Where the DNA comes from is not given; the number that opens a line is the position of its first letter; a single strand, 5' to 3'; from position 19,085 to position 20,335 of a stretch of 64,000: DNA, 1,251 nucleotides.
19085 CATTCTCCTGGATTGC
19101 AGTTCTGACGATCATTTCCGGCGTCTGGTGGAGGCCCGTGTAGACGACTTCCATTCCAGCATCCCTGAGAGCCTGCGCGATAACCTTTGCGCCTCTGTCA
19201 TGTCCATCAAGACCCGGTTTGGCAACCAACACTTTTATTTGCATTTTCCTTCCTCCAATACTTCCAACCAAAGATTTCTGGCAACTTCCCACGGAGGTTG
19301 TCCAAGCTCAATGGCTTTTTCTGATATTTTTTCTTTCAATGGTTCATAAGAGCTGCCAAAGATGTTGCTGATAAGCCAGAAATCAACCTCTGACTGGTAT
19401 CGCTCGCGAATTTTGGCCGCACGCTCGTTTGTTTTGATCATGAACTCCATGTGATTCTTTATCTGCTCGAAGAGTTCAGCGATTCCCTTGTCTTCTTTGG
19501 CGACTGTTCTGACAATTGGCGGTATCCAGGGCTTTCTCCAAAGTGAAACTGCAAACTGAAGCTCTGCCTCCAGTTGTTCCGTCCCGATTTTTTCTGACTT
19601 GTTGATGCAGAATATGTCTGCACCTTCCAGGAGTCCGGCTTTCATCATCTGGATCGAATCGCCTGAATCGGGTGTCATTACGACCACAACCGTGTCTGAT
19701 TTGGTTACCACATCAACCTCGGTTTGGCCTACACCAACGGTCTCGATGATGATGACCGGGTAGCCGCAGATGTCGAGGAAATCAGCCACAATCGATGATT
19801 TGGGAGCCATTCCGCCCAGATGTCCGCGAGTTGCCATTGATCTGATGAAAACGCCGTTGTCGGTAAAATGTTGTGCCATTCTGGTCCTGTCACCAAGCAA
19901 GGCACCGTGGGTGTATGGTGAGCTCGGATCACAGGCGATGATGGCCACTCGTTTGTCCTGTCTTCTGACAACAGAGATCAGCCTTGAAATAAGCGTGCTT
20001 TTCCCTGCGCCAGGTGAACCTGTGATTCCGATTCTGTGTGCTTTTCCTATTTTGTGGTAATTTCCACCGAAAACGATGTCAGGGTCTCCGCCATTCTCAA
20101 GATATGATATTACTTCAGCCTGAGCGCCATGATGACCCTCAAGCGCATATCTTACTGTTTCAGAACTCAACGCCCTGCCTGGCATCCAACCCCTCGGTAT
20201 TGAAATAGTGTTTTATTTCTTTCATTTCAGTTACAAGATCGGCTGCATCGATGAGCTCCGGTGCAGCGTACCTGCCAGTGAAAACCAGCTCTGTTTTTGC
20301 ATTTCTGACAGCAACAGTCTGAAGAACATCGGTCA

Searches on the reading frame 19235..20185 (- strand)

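Call 65: search_protein_families(library=pfam, proteins=[window:19235-20185:-], max_evalue=0.000001)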
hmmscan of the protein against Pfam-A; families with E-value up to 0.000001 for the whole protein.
window:19235-20185:- (316 aa): 2 families
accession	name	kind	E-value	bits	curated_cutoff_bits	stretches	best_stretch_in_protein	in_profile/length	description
PF03308.22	MeaB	-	2.9e-78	263.1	23.1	1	44-267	28-256/273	Methylmalonyl Co-A mutase-associated GTPase MeaB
PF02492.25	cobW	-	2e-08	34.5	20.7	1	52-208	3-164/180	CobW/HypB/UreG, nucleotide-binding domain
